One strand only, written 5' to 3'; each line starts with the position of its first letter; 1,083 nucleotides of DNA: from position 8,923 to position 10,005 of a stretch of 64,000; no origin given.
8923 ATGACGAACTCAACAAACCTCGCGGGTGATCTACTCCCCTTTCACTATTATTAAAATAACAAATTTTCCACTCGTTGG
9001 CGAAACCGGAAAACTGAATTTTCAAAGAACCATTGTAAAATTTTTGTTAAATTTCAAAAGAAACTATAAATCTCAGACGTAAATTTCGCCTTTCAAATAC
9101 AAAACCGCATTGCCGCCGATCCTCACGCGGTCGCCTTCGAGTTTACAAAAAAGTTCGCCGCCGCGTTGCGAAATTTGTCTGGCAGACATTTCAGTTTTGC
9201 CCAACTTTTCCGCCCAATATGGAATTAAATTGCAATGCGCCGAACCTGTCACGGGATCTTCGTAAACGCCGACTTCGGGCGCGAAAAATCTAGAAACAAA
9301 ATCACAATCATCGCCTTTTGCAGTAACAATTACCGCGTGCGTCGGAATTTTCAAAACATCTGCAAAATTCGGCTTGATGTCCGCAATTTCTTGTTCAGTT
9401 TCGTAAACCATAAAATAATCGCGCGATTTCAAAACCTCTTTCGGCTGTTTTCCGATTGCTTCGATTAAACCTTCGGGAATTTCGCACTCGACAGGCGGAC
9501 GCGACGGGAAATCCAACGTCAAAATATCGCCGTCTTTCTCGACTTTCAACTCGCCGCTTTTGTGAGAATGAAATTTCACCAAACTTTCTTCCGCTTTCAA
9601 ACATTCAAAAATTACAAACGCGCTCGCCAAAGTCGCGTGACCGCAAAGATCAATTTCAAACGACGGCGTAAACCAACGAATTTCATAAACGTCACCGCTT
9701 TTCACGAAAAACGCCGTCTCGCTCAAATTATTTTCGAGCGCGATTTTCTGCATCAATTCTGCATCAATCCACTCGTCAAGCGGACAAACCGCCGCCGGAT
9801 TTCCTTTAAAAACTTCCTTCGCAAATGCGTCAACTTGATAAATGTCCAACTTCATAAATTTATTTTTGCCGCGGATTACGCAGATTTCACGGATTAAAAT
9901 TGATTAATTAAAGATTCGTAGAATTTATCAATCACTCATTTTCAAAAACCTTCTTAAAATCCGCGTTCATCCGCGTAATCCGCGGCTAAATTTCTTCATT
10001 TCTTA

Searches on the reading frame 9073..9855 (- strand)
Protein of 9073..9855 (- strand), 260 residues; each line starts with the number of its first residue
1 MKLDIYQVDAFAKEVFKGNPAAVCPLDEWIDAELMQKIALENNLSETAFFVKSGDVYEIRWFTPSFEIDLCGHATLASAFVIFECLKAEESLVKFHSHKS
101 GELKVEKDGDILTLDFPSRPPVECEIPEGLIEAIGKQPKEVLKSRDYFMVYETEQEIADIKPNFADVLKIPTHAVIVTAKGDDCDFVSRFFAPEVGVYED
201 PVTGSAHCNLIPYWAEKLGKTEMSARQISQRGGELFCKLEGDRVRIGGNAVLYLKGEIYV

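Call 14: search_protein_families(library=pfam, proteins=[window:9073-9855:-])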
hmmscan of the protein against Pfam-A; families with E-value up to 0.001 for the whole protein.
window:9073-9855:- (260 aa): 1 family
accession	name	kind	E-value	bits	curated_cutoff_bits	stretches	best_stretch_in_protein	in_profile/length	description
PF02567.21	PhzC-PhzF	-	3.7e-55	187.9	27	1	8-256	1-281/281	Phenazine biosynthesis-like protein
